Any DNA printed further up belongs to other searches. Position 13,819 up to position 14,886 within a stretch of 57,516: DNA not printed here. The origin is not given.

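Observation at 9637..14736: Teichoic-acid-like polyol-phosphate module (TagF-like + LicC-like + FAD G3P-dehydrogenase-like) in an archaeon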

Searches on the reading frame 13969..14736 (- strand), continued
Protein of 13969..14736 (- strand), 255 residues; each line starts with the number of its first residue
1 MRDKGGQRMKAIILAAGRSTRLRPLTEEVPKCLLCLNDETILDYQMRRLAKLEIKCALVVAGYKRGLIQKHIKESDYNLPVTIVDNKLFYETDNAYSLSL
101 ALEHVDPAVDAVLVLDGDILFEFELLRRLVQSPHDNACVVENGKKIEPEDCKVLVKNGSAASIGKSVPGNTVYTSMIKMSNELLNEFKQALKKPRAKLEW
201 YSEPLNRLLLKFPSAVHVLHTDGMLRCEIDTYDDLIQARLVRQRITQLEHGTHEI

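Call 14: find_encoding_contigs(protein=P0017, flank=8000, max_places=4)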
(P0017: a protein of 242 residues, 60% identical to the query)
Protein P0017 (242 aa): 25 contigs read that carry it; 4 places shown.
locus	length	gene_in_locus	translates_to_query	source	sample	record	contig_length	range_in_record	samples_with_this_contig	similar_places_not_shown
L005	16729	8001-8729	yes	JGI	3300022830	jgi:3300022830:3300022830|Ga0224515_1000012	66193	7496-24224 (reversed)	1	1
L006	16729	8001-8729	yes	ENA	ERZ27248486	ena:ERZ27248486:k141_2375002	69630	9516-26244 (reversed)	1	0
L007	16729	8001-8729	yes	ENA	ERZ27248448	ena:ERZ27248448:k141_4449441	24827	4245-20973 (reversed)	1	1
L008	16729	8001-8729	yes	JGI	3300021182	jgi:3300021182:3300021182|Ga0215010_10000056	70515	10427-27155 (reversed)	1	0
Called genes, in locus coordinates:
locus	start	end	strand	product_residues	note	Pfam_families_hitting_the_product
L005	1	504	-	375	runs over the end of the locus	PF13439:Glyco_transf_4 (weak), PF13579:Glyco_trans_4_4 (weak), PF00534:Glycos_transf_1, PF13692:Glyco_trans_1_4, PF13524:Glyco_trans_1_2 (weak)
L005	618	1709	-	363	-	PF13439:Glyco_transf_4, PF13579:Glyco_trans_4_4, PF20706:GT4-conflict, PF00534:Glycos_transf_1, PF13692:Glyco_trans_1_4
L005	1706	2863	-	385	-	PF13579:Glyco_trans_4_4 (weak), PF13692:Glyco_trans_1_4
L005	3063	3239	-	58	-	-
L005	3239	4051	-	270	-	PF00535:Glycos_transf_2, PF10111:Glyco_tranf_2_2, PF13641:Glyco_tranf_2_3 (weak)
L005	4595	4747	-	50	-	-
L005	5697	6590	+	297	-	PF08003:Methyltransf_9 (weak), PF13489:Methyltransf_23, PF13847:Methyltransf_31, PF08241:Methyltransf_11, PF08242:Methyltransf_12, PF13649:Methyltransf_25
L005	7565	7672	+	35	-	-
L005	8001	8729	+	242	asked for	PF00483:NTP_transferase, PF12804:NTP_transf_3, PF20202:DUF6564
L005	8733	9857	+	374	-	PF01266:DAO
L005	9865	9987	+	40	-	-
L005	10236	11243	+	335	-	PF04464:Glyphos_transf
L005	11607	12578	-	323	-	PF00535:Glycos_transf_2, PF13641:Glyco_tranf_2_3 (weak)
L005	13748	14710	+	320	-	PF10096:DUF2334, PF01522:Polysacc_deac_1 (weak)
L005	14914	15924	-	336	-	PF00535:Glycos_transf_2, PF13641:Glyco_tranf_2_3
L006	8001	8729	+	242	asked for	PF00483:NTP_transferase, PF12804:NTP_transf_3, PF20202:DUF6564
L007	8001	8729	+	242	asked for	PF00483:NTP_transferase, PF12804:NTP_transf_3, PF20202:DUF6564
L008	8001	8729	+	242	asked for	PF00483:NTP_transferase, PF12804:NTP_transf_3, PF20202:DUF6564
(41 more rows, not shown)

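Call 15: find_encoding_contigs(protein=P0050, flank=7000, max_places=2)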
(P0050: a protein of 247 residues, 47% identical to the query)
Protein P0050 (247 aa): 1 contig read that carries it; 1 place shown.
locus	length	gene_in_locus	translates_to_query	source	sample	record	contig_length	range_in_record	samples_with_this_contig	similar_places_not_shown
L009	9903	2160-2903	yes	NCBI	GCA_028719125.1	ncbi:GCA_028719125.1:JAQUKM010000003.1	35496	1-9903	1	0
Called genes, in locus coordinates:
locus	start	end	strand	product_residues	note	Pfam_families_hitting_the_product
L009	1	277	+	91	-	?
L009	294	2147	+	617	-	PF09972:DUF2207, PF20990:DUF2207_C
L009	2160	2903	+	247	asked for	PF00483:NTP_transferase, PF01128:IspD (weak), PF12804:NTP_transf_3, PF20202:DUF6564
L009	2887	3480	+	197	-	PF00300:His_Phos_1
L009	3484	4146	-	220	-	PF07690:MFS_1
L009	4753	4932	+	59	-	-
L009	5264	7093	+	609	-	PF00270:DEAD (weak), PF04851:ResIII, PF17757:UvrB_inter, PF27431:UvrB_3rd, PF00271:Helicase_C, PF12344:UvrB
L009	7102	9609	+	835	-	PF02463:SMC_N (faint), PF03193:RsgA_GTPase (faint), PF13555:AAA_29 (faint), PF13304:AAA_21 (faint), PF17760:UvrA_inter, PF00005:ABC_tran (weak)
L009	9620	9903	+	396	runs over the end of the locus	PF01541:GIY-YIG (weak), PF27096:UvrC_M, PF08459:UvrC_RNaseH_dom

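Call 16: find_encoding_contigs(protein=P0054, flank=7000, max_places=2)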
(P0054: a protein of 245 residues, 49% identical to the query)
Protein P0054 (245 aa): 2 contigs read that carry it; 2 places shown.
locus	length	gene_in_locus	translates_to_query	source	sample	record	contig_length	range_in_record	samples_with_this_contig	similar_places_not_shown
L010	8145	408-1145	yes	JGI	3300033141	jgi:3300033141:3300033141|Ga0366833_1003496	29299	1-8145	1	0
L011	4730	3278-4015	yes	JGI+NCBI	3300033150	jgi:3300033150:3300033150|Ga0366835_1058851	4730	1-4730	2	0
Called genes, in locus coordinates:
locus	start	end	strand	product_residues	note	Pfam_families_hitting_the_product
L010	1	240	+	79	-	?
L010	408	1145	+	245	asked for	PF00483:NTP_transferase, PF12804:NTP_transf_3, PF20202:DUF6564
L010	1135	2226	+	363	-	PF01266:DAO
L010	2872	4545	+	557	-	PF02776:TPP_enzyme_N, PF00205:TPP_enzyme_M, PF02775:TPP_enzyme_C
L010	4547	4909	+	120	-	PF22629:ACT_AHAS_ss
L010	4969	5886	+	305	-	PF01063:Aminotran_4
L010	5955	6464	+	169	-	PF02915:Rubrerythrin, PF21349:RUBY_RBDX (weak)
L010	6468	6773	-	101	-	-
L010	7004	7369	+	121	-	PF01248:Ribosomal_L7Ae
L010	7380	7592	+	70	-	PF01200:Ribosomal_S28e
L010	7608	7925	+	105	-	PF01246:Ribosomal_L24e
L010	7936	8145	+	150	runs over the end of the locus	PF00334:NDK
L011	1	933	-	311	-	?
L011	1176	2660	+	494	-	PF01943:Polysacc_synt, PF13440:Polysacc_synt_3, PF03023:MurJ (weak)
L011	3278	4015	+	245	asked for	PF00483:NTP_transferase, PF12804:NTP_transf_3, PF20202:DUF6564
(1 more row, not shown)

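Call 17: find_encoding_contigs(protein=P0026, flank=7000, max_places=2)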
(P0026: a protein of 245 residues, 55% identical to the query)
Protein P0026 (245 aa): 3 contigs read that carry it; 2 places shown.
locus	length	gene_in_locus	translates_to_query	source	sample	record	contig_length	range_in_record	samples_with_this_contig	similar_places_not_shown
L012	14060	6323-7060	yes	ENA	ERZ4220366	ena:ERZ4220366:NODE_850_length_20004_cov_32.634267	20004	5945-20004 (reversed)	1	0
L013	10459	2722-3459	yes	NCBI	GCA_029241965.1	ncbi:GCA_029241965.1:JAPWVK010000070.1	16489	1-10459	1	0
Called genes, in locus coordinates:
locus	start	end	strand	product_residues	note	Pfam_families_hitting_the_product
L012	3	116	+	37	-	?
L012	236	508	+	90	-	PF15919:HicB_lk_antitox (weak)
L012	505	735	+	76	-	PF07927:HicA_toxin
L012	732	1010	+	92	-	PF00535:Glycos_transf_2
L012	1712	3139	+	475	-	PF01943:Polysacc_synt, PF13440:Polysacc_synt_3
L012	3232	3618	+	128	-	PF01909:NTP_transf_2, PF18765:Polbeta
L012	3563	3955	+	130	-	PF05168:HEPN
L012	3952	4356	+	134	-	PF25160:LdpA_Fe-S-bd (faint), PF00037:Fer4 (weak), PF13237:Fer4_10 (weak), PF14697:Fer4_21 (weak), PF12838:Fer4_7, PF13187:Fer4_9, PF00037:Fer4 (weak), PF04422:FrhB_FdhB_N, +4 more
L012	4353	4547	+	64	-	PF01954:AF2212-like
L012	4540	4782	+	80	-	-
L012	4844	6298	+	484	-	PF01943:Polysacc_synt, PF13440:Polysacc_synt_3, PF03023:MurJ (weak)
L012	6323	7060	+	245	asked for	PF00483:NTP_transferase, PF12804:NTP_transf_3, PF20202:DUF6564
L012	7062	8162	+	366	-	PF01266:DAO, PF07992:Pyr_redox_2 (faint)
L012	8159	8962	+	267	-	PF01066:CDP-OH_P_transf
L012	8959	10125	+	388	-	PF13439:Glyco_transf_4, PF00534:Glycos_transf_1, PF13692:Glyco_trans_1_4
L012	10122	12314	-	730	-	PF09971:DUF2206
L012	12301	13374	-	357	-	PF13439:Glyco_transf_4, PF13477:Glyco_trans_4_2 (weak), PF13579:Glyco_trans_4_4, PF00534:Glycos_transf_1, PF13692:Glyco_trans_1_4, PF13524:Glyco_trans_1_2 (weak)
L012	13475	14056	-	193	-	PF01209:Ubie_methyltran (weak), PF13489:Methyltransf_23, PF07021:MetW, PF13847:Methyltransf_31, PF08241:Methyltransf_11, PF08242:Methyltransf_12, PF13649:Methyltransf_25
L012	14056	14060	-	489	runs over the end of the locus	PF02310:B12-binding (weak), PF04055:Radical_SAM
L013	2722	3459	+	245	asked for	PF00483:NTP_transferase, PF12804:NTP_transf_3, PF20202:DUF6564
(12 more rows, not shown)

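Call 33: find_related_loci(query=A2, collection=genome_contigs, flank=10000)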
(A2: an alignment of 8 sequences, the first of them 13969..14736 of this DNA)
Query A2 (255 aa) in genome_contigs; peptide patterns used: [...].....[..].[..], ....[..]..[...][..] (x = any residue, [..] = any of these).
85 stretches matched a pattern; 21 encode a relative of the query (tblastn E <= 1e-3); 21 distinct loci.
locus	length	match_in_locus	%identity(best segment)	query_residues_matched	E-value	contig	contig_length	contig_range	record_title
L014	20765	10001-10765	96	1-255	9e-168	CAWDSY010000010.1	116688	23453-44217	MAG: Euryarchaeota archaeon isolate MFD03726.bin.3.148 genome assembly, contig: contig_48690, whole genome shotgun seque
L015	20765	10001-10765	89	1-255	2e-159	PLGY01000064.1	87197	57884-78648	MAG: Methanobacteriota archaeon isolate bog_38 73.20110800_S2M.16_contig_1524, whole genome shotgun sequence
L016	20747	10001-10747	60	1-249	1e-100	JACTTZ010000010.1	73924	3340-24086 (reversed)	MAG: Methanomicrobia archaeon isolate SPRUCE.2016.33.metabat2.67 SPRUCE.2016.33_scaffold_169, whole genome shotgun seque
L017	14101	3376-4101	60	8-249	4e-100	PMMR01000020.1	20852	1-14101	MAG: Methanobacteriota archaeon isolate fen_3 73.20100900_E2D.1_contig_5791, whole genome shotgun sequence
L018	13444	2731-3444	55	10-247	3e-87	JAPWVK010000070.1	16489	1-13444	MAG: Methanophagales archaeon isolate SB_Co_68 SB_Co_68_000000000070, whole genome shotgun sequence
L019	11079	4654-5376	49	9-249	3e-76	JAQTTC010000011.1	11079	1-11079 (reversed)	MAG: Candidatus Paceibacterota bacterium isolate STB_31 NODE_15219_length_11079_cov_107.051315_Sandtown_B, whole genome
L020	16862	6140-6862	47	9-249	2e-74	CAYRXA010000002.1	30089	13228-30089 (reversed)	MAG TPA_asm: uncultured Candidatus Saccharibacteria bacterium isolate SRP067234_co1_76 genome assembly, contig: k99_1079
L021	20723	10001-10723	48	10-250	3e-73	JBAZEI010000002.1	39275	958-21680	MAG: Candidatus Paceibacterota bacterium isolate SO_2017_LW3_122 NODE_2385_length_39275_cov_2.152932_LW162_2017, whole g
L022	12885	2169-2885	47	10-248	3e-71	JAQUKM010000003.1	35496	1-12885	MAG: Candidatus Paceibacterota bacterium isolate STD1_107 NODE_2356_length_35496_cov_17.293986_Sandtown_D1, whole genome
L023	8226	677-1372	41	6-238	6e-53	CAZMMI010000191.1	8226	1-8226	MAG TPA_asm: uncultured Anaerolinea sp. isolate SRP294416_co1_257 genome assembly, contig: NODE_20087_length_8226_cov_3.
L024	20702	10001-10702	34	9-241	3e-30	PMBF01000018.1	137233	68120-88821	MAG: Ignavibacteriae bacterium isolate fen_1294 73.20120700_E3M.80_contig_70, whole genome shotgun sequence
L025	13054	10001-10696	32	5-239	9e-30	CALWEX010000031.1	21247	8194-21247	MAG: uncultured Clostridia bacterium isolate E13__bin45 genome assembly, contig: E13__k127_1178045, whole genome shotgun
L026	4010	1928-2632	33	9-238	4e-30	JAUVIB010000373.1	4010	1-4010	MAG: Calditrichaceae bacterium isolate CSMAG_417 CSMAG_417_k127_1484789_length_4010_cov_19.0000, whole genome shotgun se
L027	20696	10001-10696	30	9-235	1e-24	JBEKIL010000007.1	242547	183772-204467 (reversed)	MAG: Bacteroidota bacterium isolate SPRUCE 29 SPRUCE_29_7, whole genome shotgun sequence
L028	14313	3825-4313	38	4-167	2e-24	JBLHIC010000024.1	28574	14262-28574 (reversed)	MAG: Flavobacteriaceae bacterium isolate 3300054975_96 Ga0535640_0001032, whole genome shotgun sequence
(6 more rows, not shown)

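Call 56: search_solved_structures(query=A1, max_evalue=0.001, show_alignments=3)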
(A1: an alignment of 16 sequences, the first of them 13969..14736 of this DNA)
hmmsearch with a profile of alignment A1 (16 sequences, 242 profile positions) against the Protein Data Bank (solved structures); distinct sequences matched with E-value up to 0.001: 99 (the best 60 are shown).
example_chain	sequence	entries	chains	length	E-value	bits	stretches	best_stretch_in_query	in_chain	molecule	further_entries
1jyk_A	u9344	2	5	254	3e-29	105.6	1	1-236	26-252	CTP:phosphocholine Cytidylyltransferase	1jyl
6pd1_A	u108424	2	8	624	1.5e-21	80.3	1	2-241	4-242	Nucleotidyl transferase/aminotransferase, class V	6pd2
7d72_K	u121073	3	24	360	6.6e-20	75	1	1-176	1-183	Mannose-1-phosphate guanyltransferase beta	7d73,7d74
4jd0_A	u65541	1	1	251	3.7e-19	72.5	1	2-238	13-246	Nucleotidyl transferase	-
2xme_A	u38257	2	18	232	3.2e-18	69.5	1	1-231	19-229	CTP-INOSITOL-1-PHOSPHATE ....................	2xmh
5z09_A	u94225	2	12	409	4.1e-18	69.1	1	1-215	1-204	Dual sugar-1-phosphate nucleotidylyltransferase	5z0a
8yre_D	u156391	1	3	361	4.4e-18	69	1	1-166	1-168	Mannose-1-phosphate guanylyltransferase 1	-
7x8j_A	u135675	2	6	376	4.8e-18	68.9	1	1-166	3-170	Mannose-1-phosphate guanylyltransferase 1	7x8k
4mnd_A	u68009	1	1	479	1.4e-17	67.4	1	1-232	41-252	CTP L-myo-inositol-1-phosphate cytidylyltransferase/CDP-L-myo-inositol myo-inositolphospho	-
2ggo_A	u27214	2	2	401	2.7e-17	66.4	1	1-215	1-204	401aa long hypothetical glucose-1-phosphate thymidylyltransferase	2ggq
7whr_B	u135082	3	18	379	1.5e-15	60.7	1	1-117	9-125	Nucleotidyl transferase family protein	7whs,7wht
4y7t_A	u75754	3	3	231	2.9e-13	53.2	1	1-66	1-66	Nucleotidyl transferase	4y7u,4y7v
2v0h_A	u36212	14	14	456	8.2e-12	48.5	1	2-239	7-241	BIFUNCTIONAL PROTEIN GLMU | GLUCOSAMINE-1-PHOSPHATE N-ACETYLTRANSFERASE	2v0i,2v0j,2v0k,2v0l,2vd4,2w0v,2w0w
8x7s_B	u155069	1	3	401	2.5e-11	46.9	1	1-75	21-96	UTP--glucose-1-phosphate uridylyltransferase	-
5b04_I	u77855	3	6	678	1.5e-10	44.4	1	2-122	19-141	Probable translation initiation factor eIF-2B subunit epsilon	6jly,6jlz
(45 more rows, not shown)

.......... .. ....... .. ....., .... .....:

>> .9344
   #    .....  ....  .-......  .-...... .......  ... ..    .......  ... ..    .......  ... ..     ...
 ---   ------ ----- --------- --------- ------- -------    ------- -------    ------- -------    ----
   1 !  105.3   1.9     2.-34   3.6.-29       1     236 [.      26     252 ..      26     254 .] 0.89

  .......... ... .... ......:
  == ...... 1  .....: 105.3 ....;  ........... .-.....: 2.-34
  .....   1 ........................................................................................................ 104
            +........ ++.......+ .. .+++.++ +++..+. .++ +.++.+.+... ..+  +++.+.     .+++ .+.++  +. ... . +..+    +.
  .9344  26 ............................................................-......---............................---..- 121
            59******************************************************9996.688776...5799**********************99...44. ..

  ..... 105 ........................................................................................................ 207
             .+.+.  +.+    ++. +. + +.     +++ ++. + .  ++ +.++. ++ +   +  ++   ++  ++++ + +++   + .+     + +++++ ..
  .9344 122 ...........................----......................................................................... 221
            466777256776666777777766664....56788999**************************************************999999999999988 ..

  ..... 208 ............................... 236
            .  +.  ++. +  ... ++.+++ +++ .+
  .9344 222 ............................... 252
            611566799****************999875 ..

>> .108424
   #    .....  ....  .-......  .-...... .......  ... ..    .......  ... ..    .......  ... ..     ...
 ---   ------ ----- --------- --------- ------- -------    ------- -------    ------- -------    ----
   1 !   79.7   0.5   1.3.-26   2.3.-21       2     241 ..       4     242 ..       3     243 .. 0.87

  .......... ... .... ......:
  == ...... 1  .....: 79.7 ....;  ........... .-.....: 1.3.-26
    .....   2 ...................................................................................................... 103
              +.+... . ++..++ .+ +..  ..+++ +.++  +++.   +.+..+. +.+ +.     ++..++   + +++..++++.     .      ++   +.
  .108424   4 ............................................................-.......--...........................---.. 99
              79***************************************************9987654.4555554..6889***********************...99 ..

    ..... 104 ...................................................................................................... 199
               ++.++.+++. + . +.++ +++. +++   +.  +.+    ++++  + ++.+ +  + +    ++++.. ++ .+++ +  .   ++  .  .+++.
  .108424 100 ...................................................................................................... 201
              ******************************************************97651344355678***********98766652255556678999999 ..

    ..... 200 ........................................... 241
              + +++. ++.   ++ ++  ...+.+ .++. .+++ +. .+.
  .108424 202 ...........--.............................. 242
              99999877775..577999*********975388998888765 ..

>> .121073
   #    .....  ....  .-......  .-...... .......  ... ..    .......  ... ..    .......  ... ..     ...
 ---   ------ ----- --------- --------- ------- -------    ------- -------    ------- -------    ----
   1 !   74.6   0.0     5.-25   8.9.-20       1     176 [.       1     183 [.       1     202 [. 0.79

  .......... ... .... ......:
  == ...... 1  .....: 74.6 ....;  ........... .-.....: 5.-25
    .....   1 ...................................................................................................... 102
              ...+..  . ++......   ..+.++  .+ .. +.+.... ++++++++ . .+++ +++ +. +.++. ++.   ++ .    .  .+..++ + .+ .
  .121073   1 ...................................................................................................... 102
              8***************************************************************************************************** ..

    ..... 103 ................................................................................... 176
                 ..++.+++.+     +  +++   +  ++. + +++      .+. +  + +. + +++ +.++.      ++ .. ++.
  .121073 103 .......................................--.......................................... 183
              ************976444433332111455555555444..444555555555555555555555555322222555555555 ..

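Call 67: search_protein_families(library=pfam, proteins=[L012:8159-8962:+, L009:2887-3480:+], max_evalue=0.001)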
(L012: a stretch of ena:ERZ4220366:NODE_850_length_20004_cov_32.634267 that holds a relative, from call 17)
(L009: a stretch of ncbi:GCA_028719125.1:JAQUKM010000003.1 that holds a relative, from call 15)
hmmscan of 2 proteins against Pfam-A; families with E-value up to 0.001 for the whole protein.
L012:8159-8962:+ (267 aa): 1 family
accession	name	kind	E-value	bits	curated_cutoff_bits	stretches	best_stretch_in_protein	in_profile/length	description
PF01066.26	CDP-OH_P_transf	-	3.5e-14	53.9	22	1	44-142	3-93/152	CDP-alcohol phosphatidyltransferase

L009:2887-3480:+ (197 aa): 1 family
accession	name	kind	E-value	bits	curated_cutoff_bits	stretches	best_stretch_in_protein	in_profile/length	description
PF00300.27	His_Phos_1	-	5.2e-32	111.5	21.7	1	10-180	2-167/194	Histidine phosphatase superfamily (branch 1)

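Call 69: search_protein_families(library=ncbifam, proteins=[L012:8159-8962:+, L009:2887-3480:+], max_evalue=0.001)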
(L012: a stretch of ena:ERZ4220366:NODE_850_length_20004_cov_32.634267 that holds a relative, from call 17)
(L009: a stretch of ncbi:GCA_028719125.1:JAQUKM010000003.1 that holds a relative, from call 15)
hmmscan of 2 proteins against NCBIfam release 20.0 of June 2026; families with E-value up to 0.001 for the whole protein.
L012:8159-8962:+ (267 aa): 7 families
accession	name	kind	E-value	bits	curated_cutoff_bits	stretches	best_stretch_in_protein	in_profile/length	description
NF040950.1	archin_ph_syn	equivalog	1.1e-17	64.5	180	1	26-141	4-121/191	archaetidylinositol phosphate synthase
NF041135.1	IPPtranDIPPsyn_Thcocales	equivalog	3e-15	56.1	580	1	41-141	248-342/419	bifunctional L-myo-inositol-1-phosphate cytidylyltransferase/CDP-L-myo-inositol myo-inositolphosphotransferase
NF052561.1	PIPSynBT1523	equivalog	1.8e-11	44.2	350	1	41-220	23-204/232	hypothetical protein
NF045883.1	PIPSynth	equivalog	4.3e-11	42.9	170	1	41-142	21-119/197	phosphatidylinositol phosphate synthase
TIGR00473.1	pssA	equivalog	2.8e-07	30.7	107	1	49-145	1-92/153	CDP-diacylglycerol--serine O-phosphatidyltransferase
TIGR00560.1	pgsA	equivalog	0.00014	22.4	109.1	1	44-130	3-92/183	CDP-diacylglycerol--glycerol-3-phosphate 3-phosphatidyltransferase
NF038087.1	arch_ser_synth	exception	0.00039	20.1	240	1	45-157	7-118/216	archaetidylserine synthase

L009:2887-3480:+ (197 aa): 18 families
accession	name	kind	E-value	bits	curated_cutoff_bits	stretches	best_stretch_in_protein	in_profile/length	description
NF038349.1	dPGM_arch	equivalog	3.2e-19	69.6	225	1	11-171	3-148/194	2,3-diphosphoglycerate-dependent phosphoglycerate mutase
TIGR03162.1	ribazole_cobC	equivalog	7.4e-19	67.8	162.9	1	11-182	3-166/176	alpha-ribazole phosphatase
NF005567.0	PRK07238.1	equivalog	1.1e-17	64.4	326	1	8-164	179-330/378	bifunctional RNase H/acid phosphatase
NF002901.0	PRK03482.1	equivalog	6.4e-15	55.4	261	1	9-166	4-156/215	2,3-diphosphoglycerate-dependent phosphoglycerate mutase GpmB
NF045917.1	PhserinePhPspA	equivalog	1.9e-12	47.3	350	1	39-164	28-154/211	phosphoserine phosphatase PspA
NF002339.0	PRK01295.1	equivalog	3.1e-12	46.4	316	1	11-181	7-179/206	2,3-bisphosphoglycerate-dependent phosphoglycerate mutase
NF009994.0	PRK13463.1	equivalog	3.9e-11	43.1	277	1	10-179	6-170/203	phosphoserine phosphatase 1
NF011580.0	PRK15004.1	equivalog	7.8e-11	42.3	250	1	8-176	2-165/203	adenosylcobalamin/alpha-ribazole phosphatase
TIGR03848.1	MSMEG_4193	subfamily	7.8e-11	41.8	203.85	1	10-162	3-154/204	MSMEG_4193 family putative phosphomutase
NF002217.0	PRK01112.1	equivalog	8.7e-11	41.6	320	1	9-76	4-65/228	2,3-bisphosphoglycerate-dependent phosphoglycerate mutase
TIGR01258.1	pgm_1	subfamily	8.4e-10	38.5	81.7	1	10-120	4-110/245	2,3-bisphosphoglycerate-dependent phosphoglycerate mutase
NF010713.0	PRK14115.1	equivalog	1.2e-08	34.6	305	1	8-117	3-108/248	2,3-diphosphoglycerate-dependent phosphoglycerate mutase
NF010717.0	PRK14119.1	equivalog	1.1e-07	31.6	378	1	9-119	4-110/228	2,3-diphosphoglycerate-dependent phosphoglycerate mutase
NF009993.0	PRK13462.1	equivalog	2.1e-07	30.8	226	1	7-162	6-149/203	acid phosphatase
NF010718.0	PRK14120.1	equivalog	2.6e-07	30.2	366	1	7-121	5-115/249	phosphoglyceromutase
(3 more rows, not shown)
